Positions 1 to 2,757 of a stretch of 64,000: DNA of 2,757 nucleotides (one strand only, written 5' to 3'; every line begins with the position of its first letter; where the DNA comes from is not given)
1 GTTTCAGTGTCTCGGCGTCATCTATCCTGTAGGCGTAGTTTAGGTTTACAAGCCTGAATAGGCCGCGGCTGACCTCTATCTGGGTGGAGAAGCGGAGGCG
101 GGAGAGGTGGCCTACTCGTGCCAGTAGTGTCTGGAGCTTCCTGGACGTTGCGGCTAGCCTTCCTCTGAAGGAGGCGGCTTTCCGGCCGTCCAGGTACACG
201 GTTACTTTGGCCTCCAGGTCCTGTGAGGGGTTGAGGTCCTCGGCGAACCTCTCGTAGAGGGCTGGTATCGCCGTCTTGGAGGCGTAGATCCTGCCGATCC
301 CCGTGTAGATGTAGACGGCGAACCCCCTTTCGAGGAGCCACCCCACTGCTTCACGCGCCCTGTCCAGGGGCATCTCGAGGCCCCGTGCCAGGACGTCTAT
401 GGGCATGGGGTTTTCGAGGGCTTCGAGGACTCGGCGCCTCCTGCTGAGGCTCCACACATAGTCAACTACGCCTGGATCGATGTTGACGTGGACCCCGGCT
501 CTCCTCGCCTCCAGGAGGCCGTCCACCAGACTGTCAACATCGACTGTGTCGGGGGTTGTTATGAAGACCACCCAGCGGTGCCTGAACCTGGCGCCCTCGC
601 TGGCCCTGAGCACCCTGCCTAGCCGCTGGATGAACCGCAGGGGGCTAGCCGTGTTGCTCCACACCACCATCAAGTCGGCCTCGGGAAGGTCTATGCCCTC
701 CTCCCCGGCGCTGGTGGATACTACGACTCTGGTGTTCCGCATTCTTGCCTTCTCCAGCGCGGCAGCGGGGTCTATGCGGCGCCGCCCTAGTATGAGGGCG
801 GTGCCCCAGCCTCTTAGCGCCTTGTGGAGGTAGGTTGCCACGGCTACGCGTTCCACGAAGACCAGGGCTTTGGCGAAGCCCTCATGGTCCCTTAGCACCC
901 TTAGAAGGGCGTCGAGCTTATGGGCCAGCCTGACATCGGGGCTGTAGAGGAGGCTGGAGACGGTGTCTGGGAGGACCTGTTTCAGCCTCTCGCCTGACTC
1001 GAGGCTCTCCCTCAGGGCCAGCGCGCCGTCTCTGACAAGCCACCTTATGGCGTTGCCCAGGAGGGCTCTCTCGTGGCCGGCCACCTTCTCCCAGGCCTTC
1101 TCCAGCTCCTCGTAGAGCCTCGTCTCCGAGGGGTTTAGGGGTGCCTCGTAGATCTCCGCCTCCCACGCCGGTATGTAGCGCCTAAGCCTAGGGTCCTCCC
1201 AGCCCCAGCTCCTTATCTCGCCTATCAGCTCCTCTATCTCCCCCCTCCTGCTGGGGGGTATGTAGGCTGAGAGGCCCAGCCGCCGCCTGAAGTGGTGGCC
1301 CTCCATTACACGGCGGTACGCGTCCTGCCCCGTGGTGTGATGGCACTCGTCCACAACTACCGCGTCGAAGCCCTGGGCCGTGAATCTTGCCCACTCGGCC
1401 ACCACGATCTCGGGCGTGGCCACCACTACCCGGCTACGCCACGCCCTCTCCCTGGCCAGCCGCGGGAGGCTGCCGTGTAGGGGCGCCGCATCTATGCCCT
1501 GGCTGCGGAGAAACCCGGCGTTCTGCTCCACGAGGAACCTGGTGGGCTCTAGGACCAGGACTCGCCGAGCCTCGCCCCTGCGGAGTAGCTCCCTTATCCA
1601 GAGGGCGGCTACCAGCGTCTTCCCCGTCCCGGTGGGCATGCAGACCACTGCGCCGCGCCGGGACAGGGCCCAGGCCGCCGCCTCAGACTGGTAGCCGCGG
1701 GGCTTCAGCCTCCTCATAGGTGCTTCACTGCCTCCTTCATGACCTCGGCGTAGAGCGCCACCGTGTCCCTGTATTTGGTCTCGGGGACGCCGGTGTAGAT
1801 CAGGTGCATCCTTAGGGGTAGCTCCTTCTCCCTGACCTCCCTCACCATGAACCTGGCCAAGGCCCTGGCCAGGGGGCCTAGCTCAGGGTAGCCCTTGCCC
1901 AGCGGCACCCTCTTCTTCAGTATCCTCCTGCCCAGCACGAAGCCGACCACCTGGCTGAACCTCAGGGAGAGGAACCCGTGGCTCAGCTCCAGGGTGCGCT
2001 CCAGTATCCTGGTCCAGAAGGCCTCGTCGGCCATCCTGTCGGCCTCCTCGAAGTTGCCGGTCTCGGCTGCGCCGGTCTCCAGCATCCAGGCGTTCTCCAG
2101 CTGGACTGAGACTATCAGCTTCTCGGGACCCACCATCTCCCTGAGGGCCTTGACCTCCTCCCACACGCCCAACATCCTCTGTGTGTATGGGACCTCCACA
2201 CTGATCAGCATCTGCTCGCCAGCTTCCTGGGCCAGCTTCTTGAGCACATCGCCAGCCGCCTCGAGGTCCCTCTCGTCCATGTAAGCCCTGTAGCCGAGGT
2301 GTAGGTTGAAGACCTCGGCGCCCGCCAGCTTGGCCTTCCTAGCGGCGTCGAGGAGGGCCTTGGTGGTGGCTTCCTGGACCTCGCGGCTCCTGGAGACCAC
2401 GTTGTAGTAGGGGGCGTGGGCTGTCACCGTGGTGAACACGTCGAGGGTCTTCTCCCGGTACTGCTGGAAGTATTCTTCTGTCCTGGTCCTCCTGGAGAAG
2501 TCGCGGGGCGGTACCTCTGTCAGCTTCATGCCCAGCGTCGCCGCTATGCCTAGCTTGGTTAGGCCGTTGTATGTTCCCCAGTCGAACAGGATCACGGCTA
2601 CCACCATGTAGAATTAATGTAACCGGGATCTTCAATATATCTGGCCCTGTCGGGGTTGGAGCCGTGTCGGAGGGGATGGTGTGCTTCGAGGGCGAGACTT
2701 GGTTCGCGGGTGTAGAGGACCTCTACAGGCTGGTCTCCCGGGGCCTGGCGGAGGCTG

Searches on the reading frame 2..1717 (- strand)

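Call 78: search_protein_families(library=pfam, proteins=[window:2-1717:-], max_evalue=0.1)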
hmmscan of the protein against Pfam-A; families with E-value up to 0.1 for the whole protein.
seq(572 aa): 8 families
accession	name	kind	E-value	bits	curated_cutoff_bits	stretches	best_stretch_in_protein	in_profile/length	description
PF00270.35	DEAD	-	6e-19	68.8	26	1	9-152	3-159/167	DEAD/DEAH box helicase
PF04851.21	ResIII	-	8.4e-19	68.5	22.5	1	4-152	2-161/164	Type III restriction enzyme, res subunit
PF00271.37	Helicase_C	-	2.4e-18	66.8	23.5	1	267-372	2-109/110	Helicase conserved C-terminal domain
PF22590.2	Cas3-like_C_2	-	0.00028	21.6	27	1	323-373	58-105/106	CRISPR-associated nuclease/helicase Cas3, C-terminal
PF16203.11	ERCC3_RAD25_C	-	0.00042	20.1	27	1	323-376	100-155/248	ERCC3/RAD25/XPB C-terminal helicase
PF02562.22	PhoH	-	0.0095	15.9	27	1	15-72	13-70/205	PhoH-like protein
PF13086.12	AAA_11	-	0.018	15.2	27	0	10-59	6-61/257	AAA domain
PF13245.12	AAA_19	-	0.02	15.5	25.1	1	10-60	1-51/134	AAA domain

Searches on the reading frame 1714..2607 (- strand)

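Call 32: search_protein_families(library=pfam, proteins=[window:1714-2607:-], max_evalue=0.001)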
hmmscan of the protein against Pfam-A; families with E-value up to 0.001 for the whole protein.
window:1714-2607:- (297 aa): 1 family
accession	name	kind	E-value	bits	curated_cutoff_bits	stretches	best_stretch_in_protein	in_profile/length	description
PF01261.30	AP_endonuc_2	-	2.9e-08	34.1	31.1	1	21-251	3-217/249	Xylose isomerase-like TIM barrel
